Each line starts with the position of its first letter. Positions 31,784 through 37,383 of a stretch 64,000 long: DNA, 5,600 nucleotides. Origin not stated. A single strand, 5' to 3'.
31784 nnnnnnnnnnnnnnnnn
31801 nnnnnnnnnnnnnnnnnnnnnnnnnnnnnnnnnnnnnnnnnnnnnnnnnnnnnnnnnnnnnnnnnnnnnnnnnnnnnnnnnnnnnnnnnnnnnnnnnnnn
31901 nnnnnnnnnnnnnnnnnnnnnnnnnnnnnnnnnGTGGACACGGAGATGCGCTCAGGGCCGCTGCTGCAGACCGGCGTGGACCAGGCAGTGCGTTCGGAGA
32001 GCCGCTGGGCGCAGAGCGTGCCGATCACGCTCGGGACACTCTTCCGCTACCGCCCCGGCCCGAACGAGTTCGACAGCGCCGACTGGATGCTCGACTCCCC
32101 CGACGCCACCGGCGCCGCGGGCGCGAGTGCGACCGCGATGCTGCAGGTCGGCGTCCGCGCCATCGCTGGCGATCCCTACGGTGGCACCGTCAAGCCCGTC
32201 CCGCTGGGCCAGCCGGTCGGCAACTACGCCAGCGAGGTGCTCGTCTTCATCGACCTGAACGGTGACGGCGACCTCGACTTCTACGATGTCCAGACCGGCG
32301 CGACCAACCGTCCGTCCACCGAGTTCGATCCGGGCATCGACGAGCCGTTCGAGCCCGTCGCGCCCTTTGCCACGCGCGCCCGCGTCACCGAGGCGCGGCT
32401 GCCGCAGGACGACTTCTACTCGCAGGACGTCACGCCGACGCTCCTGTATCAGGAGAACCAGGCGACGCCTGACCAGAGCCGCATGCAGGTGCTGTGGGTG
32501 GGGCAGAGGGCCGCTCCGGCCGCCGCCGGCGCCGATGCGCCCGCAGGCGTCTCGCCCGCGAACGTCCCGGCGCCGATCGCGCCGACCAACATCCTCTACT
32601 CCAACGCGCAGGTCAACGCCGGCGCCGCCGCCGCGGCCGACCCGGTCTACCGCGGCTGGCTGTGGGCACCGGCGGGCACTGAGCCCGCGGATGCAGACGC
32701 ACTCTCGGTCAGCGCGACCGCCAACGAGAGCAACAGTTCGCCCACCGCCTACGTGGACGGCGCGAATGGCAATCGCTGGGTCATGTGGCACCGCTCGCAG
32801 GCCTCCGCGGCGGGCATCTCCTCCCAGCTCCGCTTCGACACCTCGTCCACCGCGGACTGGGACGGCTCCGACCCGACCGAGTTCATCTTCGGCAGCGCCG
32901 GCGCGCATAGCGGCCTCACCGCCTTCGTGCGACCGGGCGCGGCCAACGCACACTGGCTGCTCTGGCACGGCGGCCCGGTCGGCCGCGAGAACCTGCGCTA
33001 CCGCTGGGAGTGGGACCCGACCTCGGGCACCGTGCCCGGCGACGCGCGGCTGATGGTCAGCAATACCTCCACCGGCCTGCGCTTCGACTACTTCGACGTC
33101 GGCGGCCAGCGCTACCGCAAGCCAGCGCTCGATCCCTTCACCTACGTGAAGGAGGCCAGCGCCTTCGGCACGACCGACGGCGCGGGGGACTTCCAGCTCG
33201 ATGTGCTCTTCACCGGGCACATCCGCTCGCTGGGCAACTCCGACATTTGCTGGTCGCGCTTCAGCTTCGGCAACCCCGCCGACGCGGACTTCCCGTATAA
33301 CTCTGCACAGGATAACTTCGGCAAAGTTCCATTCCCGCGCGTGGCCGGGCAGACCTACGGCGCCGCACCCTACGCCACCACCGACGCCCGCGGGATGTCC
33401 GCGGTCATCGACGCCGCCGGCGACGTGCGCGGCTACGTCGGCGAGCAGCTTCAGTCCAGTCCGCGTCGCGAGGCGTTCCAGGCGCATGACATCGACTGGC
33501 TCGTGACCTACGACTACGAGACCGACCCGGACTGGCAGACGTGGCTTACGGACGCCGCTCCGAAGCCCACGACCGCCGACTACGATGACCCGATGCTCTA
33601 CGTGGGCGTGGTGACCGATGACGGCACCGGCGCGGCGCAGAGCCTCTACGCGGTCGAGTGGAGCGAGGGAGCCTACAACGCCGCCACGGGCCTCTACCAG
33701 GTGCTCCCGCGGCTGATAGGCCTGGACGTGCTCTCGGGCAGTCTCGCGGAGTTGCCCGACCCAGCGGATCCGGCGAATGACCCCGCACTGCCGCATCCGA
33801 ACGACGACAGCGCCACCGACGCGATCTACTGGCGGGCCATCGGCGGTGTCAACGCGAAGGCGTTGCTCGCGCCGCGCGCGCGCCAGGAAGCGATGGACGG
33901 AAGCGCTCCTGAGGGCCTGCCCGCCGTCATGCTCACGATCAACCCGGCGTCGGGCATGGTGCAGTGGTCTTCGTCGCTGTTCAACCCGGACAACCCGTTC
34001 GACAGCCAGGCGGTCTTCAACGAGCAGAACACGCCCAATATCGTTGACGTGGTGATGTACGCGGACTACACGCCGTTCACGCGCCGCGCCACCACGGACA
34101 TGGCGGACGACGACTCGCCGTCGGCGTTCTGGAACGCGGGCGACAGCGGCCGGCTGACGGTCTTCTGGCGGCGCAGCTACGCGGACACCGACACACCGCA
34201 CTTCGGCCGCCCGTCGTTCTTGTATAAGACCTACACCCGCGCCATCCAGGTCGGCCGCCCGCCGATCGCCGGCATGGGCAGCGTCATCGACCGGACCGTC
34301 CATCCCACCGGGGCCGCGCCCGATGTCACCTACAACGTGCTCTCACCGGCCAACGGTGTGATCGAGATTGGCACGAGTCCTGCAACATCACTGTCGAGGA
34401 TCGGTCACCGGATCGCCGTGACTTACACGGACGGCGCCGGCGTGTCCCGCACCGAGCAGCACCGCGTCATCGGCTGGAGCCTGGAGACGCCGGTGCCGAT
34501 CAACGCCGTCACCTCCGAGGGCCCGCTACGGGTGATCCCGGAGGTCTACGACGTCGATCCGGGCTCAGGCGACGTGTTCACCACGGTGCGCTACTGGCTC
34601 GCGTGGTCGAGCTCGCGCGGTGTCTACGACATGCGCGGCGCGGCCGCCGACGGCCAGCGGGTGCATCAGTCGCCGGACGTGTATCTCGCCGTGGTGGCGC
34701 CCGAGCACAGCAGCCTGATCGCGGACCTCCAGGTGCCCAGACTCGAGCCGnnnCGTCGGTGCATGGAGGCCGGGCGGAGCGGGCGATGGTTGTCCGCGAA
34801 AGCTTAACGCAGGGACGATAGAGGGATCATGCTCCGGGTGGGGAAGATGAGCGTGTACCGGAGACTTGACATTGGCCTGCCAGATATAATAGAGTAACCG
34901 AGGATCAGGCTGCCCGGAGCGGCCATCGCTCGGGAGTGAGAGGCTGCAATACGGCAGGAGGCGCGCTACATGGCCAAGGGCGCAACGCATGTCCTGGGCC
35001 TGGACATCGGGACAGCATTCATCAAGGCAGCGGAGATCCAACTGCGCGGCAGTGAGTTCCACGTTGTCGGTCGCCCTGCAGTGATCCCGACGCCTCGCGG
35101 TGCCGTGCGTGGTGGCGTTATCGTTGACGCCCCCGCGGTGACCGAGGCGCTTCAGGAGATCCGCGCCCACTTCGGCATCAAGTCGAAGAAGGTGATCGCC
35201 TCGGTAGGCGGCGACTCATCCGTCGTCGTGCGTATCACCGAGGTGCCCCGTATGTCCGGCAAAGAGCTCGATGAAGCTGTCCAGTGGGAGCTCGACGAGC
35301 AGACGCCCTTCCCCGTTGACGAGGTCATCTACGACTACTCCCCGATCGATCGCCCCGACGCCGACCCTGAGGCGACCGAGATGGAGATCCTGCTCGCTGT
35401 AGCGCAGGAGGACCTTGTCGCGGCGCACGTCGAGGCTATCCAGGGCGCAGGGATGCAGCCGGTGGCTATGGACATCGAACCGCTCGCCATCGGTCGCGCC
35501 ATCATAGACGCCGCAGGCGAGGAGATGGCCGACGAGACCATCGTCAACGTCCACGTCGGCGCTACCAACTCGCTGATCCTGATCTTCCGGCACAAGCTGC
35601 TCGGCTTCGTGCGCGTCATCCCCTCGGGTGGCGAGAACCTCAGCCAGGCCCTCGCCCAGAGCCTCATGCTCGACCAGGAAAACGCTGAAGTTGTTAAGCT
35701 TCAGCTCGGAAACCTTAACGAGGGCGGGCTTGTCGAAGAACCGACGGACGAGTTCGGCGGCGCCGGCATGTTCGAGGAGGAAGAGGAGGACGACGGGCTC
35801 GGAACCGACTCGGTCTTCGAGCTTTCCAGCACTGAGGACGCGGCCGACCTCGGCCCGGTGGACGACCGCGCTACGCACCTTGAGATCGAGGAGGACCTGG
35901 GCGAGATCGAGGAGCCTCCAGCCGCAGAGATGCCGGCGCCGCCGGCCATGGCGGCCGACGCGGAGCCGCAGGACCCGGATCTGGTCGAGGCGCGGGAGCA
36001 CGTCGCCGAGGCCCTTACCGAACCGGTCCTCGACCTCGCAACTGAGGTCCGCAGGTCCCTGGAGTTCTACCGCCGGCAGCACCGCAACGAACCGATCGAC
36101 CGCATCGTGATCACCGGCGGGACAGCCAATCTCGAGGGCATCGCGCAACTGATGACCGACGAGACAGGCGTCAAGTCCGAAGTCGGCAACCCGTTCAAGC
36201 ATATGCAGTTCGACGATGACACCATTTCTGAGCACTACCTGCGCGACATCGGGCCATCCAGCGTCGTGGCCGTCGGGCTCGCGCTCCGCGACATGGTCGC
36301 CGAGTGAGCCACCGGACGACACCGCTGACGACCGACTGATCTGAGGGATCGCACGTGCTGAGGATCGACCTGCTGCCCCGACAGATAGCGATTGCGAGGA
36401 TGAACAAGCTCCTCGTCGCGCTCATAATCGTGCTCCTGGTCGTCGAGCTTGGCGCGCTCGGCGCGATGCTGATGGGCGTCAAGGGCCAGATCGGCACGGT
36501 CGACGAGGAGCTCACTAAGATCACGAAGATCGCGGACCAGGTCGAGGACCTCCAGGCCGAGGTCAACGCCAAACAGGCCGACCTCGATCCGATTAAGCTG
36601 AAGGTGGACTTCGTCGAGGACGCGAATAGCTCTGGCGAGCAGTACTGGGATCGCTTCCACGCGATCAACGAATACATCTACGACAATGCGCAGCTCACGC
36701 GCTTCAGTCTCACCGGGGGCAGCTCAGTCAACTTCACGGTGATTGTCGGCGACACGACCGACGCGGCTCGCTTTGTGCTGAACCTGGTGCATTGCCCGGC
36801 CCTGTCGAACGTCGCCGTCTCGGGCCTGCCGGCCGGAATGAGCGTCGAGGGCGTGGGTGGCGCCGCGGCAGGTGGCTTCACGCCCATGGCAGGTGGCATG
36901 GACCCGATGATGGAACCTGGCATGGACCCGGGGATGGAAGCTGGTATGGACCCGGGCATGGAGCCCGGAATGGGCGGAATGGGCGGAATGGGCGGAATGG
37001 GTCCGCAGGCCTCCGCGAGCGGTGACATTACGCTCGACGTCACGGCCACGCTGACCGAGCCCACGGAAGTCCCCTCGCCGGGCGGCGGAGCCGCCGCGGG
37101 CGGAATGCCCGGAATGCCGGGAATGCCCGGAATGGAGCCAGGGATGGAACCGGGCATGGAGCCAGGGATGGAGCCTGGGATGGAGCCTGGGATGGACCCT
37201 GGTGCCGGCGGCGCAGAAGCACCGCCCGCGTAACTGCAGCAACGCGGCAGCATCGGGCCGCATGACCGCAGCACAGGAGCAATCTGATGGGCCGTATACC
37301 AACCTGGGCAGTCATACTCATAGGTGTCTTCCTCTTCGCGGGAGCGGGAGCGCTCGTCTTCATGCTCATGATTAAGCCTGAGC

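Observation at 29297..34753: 1818-aa signal-peptide giant with three zinc-ribbon-like cysteine knuckle motifs, no recognisable family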

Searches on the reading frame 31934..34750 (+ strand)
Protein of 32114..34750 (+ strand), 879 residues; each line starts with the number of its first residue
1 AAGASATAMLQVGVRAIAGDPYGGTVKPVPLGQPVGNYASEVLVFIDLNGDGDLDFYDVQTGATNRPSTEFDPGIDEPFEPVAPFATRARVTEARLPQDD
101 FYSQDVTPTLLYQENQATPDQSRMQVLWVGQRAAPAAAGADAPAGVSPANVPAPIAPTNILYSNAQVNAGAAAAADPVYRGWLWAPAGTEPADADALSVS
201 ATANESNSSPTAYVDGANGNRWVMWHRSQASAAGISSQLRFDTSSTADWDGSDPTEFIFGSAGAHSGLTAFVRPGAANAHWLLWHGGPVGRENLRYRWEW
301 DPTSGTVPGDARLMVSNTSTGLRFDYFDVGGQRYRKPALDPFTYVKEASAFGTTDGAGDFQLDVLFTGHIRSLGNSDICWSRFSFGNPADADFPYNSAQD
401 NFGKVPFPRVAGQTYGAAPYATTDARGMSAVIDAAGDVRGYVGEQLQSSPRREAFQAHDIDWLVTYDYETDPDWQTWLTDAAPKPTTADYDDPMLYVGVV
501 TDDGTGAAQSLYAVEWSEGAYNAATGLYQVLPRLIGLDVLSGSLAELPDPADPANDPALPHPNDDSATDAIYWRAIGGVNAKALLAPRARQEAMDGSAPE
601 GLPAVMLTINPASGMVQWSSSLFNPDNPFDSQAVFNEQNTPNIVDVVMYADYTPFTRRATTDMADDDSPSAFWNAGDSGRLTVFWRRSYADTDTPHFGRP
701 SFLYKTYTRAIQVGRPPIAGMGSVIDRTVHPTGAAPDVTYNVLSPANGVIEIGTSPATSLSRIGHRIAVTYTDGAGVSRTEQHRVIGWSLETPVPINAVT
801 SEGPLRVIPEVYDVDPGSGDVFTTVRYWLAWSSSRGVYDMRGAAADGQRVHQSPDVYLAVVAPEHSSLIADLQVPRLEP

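Call 32: predict_structure(alignment_id=A3)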
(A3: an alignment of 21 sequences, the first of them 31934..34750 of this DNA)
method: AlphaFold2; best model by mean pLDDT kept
length: 939 residues; sequences in the alignment: 21
mean_pLDDT: 72.6   pTM: 0.76
mean pLDDT of the five models: 72.6, 71.8, 68.1, 63.7, 60.0
residues with pLDDT >= 90: 189; 70-90: 442; 50-70: 152; < 50: 156
segments of 3 or more residues with pLDDT < 50: 1-108, 126-137, 139-150, 924-939
pLDDT, mean of each block of 10 residues (from residue 1): 21 23 21 28 31 27 27 36 35 25 41 52 46 46 36 69 83 75 87 78 70 75 80 52 74 85 80 88 86 77 85 63 79 87 88 90 73 87 80 86 93 86 94 91 92 85 83 60 73 72 87 92 88 70 59 89 86 90 91 86 81 81 87 88 92 71 92 94 94 92 93 90 87 82 86 64 83 78 84 74 82 72 81 87 77 65 76 70 80 74 72 78 45 30
secondary structure, 60 per line:
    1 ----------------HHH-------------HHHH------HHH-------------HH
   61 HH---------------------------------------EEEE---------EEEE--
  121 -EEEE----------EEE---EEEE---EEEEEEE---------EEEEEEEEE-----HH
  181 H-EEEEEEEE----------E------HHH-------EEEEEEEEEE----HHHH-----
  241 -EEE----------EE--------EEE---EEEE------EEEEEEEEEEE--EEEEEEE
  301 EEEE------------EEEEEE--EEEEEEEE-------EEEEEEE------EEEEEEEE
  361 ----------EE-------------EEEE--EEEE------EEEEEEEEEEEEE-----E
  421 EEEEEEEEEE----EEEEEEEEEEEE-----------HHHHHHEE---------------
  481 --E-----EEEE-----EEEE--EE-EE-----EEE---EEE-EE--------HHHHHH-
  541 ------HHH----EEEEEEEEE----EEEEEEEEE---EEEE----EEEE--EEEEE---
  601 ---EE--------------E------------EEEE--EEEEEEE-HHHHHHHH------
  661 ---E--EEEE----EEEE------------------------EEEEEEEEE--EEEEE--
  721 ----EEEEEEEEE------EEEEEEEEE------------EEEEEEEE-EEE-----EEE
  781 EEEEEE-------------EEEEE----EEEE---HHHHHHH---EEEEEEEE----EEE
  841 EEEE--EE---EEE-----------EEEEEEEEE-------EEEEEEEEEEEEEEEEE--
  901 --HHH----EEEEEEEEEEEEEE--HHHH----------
elements in order (helices of 4 or more, strands of 3 or more residues): H33-36 H59-62 E102-105 E115-118 E122-125 E136-138 E142-145 E149-155 E165-173 E183-190 E218-227 H232-235 E242-244 E265-267 E271-274 E281-291 E294-304 E317-322 E325-332 E340-346 E353-360 E386-389 E392-395 E402-414 E420-430 E435-446 H458-463 E489-492 E498-501 E514-516 E520-522 H534-539 E554-562 E567-575 E579-582 E587-590 E593-597 E633-636 E639-645 H647-654 E667-670 E675-678 E703-711 E714-718 E725-733 E740-748 E761-768 E770-772 E778-786 E800-804 E809-812 H816-822 E826-833 E838-844 E852-854 E866-874 E882-898 E910-923 H926-929
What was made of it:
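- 32387..34711 (+): C-terminal beta-propeller-like region with further beta domains, aa 1031-1805. AF2 pLDDT 73, pTM 0.76 (call 32).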

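Call 34: fold_search(model_id=the predicted structure, library=pdb)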
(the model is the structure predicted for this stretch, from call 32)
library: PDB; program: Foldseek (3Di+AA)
matches with E <= 10: 628; with E <= 0.001: 16
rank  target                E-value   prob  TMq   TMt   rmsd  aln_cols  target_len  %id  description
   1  1w8o_A                4.4e-06  1.00  0.19  0.28  29.0       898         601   10  Contribution of the Active Site Aspartic Acid to Catalysis in the Bacterial Neuraminidase from Micromonospora viridifa (released 2004-09-29)
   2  1wcq_A                9.8e-06  0.99  0.18  0.27  29.5       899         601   10  Mutagenesis of the Nucleophilic Tyrosine in a Bacterial Sialidase to Phenylalanine. (released 2005-10-12)
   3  1uyp_A                2.9e-05  1.00  0.16  0.32  18.4       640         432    7  The three-dimensional structure of beta-fructosidase (invertase) from Thermotoga maritima (released 2004-03-22)
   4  1eut                  3.0e-05  0.99  0.18  0.27  29.6       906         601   12  SIALIDASE, LARGE 68KD FORM, COMPLEXED WITH GALACTOSE (released 1997-01-11)
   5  5c0p                  5.3e-05  1.00  0.17  0.48   9.1       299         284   10  The crystal structure of endo-arabinase from Bacteroides thetaiotaomicron VPI-5482 (released 2015-07-01)
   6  2bzd_C                7.9e-05  0.97  0.18  0.27  28.4       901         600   10  Galactose recognition by the carbohydrate-binding module of a bacterial sialidase. (released 2005-08-19)
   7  1w2t_A                1.3e-04  0.98  0.16  0.31  18.1       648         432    7  beta-fructosidase from Thermotoga maritima in complex with raffinose (released 2005-10-26)
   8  5mui_A                3.8e-04  0.84  0.11  0.22  15.4       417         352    6  Glycoside hydrolase BT_0996 (released 2017-03-22)
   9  2f10                  4.5e-04  1.00  0.16  0.39   8.3       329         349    9  Crystal Structure of the Human Sialidase Neu2 in Complex with Peramivir inhibitor (released 2006-11-21)
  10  3k1u                  4.9e-04  1.00  0.17  0.40  17.4       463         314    7  Beta-xylosidase, family 43 glycosyl hydrolase from Clostridium acetobutylicum (released 2009-10-06)
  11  5mt2                  5.2e-04  0.99  0.15  0.32  14.5       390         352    9  Glycoside hydrolase BT_0996 (released 2017-03-22)
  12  4n2z_A                5.5e-04  0.98  0.12  0.28  12.0       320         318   10  Crystal Structure of the alpha-L-arabinofuranosidase PaAbf62A from Podospora anserina in complex with cellotriose (released 2014-01-15)
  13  8hcj_A                5.5e-04  0.97  0.16  0.31  24.8       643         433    8  Structure of GH43 family enzyme, Xylan 1, 4 Beta- xylosidase from pseudopedobacter saltans (released 2023-11-15)
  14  2f11                  5.8e-04  1.00  0.18  0.43   6.0       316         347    9  Crystal Structure of the Human Sialidase Neu2 in Complex with isobutyl ether mimetic Inhibitor (released 2006-11-21)
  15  4n4b                  6.4e-04  0.98  0.12  0.28  12.0       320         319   10  Crystal Structure of the alpha-L-arabinofuranosidase PaAbf62A from Podospora anserina (released 2014-01-15)
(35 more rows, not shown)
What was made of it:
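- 32387..34711 (+): Foldseek hits to sialidase, GH43 and GH32 propellers at E 4e-6 to 1e-3 (call 34).
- The C-terminal half is propeller-like (call 34). The best fold matches of the C-terminal half are sialidases and GH43, GH32 and GH62 propellers (call 34).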

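Call 103: search_dna_similar(query=window:32114-34750:+, collection=plasmids, mode=protein, max_evalue=0.01, max_rows=10)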
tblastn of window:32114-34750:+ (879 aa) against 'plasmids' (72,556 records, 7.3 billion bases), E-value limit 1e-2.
No match.
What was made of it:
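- Tried and rejected: tblastn of the C-terminal half against 72,556 plasmids gave no match (call 103).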

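Call 104: search_protein_families(library=pfam, proteins=[window:32114-34750:+], max_evalue=10)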
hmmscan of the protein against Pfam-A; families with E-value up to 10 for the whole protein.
window:32114-34750:+ (879 aa): 2 families
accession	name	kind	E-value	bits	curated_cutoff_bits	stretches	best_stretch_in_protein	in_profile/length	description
PF13517.12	FG-GAP_3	-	0.076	14.1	26.9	1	26-57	32-60/61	FG-GAP-like repeat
PF20009.4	GEVED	-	8.1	7.8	24.4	1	43-91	3-51/78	GEVED domain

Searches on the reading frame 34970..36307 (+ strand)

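Call 6: search_protein_families(library=pfam, proteins=[window:34970-36307:+], max_evalue=0.01)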
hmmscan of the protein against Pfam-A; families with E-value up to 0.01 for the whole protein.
window:34970-36307:+ (445 aa): 3 families
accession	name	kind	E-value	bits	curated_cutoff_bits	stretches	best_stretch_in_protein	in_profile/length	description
PF11104.14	PilM_2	-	7.7e-54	183.3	27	2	10-245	1-236/340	Type IV pilus assembly protein PilM;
PF14450.12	FtsA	-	1.3e-09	38.9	31.8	1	195-409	4-113/127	Cell division protein FtsA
PF06723.19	MreB_Mbl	-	3.8e-05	23.1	27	1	342-406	239-304/327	MreB/Mbl protein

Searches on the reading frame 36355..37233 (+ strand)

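Call 6: search_protein_families(library=pfam, proteins=[window:36355-37233:+], max_evalue=0.01)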
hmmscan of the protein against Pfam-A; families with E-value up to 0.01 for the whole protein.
window:36355-37233:+ (292 aa): 0 families

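Call 13: search_protein_families(library=ncbifam, proteins=[window:36355-37233:+], max_evalue=0.1)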
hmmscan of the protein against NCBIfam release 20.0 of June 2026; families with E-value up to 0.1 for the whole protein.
window:36355-37233:+ (292 aa): 2 families
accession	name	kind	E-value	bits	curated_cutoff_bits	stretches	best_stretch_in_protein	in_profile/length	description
NF045709.1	Amuc_1101_fam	equivalog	0.0003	19.8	650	1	2-109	355-462/608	Amuc_1101 family PilM-like pilus complex protein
NF047515.1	SpiroCoCo_C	equivalog_domain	0.032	13.4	125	1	43-110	155-222/313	SpiroCoCo family coiled-coil protein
